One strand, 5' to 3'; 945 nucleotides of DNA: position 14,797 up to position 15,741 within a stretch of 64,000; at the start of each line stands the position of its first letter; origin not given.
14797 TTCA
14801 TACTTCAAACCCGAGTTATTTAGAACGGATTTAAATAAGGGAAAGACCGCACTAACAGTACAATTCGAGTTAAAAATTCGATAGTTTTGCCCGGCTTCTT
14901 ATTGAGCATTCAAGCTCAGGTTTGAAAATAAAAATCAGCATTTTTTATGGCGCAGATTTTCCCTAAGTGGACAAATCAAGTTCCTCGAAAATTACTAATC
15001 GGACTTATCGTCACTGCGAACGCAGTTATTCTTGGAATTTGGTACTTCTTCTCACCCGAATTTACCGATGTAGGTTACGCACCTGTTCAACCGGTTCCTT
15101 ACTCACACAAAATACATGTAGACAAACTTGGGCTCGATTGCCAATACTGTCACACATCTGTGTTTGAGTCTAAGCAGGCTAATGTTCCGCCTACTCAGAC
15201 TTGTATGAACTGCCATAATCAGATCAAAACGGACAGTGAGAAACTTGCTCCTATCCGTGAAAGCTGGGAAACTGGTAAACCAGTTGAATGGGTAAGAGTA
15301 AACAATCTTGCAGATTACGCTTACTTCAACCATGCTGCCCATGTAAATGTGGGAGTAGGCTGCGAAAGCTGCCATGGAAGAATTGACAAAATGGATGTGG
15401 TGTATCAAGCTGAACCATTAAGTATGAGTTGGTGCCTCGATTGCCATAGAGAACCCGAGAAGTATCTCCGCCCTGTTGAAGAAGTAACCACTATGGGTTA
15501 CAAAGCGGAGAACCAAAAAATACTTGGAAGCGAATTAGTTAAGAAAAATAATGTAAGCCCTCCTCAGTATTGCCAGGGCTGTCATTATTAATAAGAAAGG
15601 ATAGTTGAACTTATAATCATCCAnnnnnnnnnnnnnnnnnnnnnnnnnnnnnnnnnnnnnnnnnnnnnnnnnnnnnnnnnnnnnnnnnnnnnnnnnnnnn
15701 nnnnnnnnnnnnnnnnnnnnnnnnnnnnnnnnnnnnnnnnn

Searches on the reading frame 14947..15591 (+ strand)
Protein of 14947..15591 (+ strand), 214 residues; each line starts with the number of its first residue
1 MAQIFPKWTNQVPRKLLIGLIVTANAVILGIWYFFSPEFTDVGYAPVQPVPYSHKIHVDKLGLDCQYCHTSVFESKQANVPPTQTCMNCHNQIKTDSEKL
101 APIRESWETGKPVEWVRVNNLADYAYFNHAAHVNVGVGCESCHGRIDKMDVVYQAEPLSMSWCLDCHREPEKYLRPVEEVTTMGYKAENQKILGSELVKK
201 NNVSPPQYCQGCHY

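Call 4: search_protein_families(library=pfam, proteins=[window:14947-15591:+], max_evalue=0.01)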
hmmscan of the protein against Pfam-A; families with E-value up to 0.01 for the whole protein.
window:14947-15591:+ (214 aa): 6 families
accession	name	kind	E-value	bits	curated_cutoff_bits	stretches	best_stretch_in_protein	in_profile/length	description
PF14522.11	Cytochrome_C7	-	3.6e-16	59.2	24.8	2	126-213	2-66/67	Cytochrome c7 and related cytochrome c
PF14537.11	Cytochrom_c3_2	-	1.9e-12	47.9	25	2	131-213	1-78/79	Cytochrome c3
PF02085.21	Cytochrom_CIII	-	1.7e-09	38.3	22.9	2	47-98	18-61/101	Class III cytochrome C family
PF22113.1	Mtrc-MtrF_II-IV_dom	-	8.3e-07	29.1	30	1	64-213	8-127/176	Outer membrane cytochrome MtrC/MtrF-like, domains II/IV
PF09699.15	Paired_CXXCH_1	-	0.0013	18.8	20.6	0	64-93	8-39/41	Doubled CXXCH motif (Paired_CXXCH_1)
PF13447.11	Multi-haem_cyto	-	0.0056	16.4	21.9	1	65-155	5-104/269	Seven times multi-haem cytochrome CxxCH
